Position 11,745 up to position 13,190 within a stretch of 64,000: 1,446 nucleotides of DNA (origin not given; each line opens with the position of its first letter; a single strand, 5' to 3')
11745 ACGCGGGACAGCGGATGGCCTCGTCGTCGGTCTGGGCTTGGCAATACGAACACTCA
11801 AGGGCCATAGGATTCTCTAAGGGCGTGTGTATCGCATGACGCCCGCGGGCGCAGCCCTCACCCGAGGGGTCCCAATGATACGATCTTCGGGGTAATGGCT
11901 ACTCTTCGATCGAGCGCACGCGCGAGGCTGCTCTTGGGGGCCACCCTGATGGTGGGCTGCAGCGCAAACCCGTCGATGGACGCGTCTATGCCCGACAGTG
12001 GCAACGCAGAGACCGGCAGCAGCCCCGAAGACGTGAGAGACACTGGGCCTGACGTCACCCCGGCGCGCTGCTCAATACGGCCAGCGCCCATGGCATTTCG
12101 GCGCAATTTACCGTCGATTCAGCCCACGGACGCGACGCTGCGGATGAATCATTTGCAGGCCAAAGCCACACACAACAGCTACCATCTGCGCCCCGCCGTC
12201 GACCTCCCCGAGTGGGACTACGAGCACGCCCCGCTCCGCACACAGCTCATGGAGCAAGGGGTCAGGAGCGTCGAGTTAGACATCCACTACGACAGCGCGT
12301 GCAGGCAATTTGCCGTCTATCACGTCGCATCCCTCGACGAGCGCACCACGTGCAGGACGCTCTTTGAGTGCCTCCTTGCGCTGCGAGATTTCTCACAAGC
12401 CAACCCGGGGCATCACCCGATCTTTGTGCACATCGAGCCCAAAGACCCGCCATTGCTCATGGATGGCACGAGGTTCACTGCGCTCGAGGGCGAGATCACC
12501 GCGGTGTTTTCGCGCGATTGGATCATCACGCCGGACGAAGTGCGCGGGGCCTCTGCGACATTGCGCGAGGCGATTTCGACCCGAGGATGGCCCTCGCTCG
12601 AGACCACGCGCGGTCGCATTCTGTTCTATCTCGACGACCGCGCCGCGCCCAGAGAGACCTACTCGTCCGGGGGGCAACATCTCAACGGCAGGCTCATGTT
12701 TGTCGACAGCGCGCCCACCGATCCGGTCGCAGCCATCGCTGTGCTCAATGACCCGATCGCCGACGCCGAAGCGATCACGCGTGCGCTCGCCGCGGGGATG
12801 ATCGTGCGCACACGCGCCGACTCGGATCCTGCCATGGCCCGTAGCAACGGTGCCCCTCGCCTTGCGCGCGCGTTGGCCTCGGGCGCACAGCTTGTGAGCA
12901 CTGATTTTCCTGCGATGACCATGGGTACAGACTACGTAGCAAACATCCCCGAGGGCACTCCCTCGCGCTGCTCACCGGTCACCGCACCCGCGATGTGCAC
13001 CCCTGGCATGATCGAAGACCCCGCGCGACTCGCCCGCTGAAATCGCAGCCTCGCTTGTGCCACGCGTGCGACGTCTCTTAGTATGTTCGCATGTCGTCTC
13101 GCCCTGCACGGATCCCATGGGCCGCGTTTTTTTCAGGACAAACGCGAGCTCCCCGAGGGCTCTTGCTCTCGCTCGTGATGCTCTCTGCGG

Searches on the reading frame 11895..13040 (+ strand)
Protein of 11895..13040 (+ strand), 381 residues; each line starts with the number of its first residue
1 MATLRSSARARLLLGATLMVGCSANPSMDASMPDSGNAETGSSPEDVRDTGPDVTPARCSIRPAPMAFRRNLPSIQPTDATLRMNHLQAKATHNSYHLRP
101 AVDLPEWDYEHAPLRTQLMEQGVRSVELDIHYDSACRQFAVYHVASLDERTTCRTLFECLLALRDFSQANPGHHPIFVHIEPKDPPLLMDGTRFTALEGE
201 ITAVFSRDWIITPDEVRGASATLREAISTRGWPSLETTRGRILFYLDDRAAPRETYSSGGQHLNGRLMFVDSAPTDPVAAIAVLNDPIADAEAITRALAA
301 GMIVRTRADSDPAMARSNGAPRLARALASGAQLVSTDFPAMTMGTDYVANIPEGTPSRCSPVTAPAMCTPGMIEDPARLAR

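Call 36: search_protein_families(library=pfam, proteins=[window:11895-13040:+], max_evalue=0.0001)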
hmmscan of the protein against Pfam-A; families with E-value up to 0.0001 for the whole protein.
window:11895-13040:+ (381 aa): 1 family
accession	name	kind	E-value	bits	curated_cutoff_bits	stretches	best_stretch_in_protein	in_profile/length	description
PF16670.11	PI-PLC-C1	-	7.7e-74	249.1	29.9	2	139-361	96-329/329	Phosphoinositide phospholipase C, Ca2+-dependent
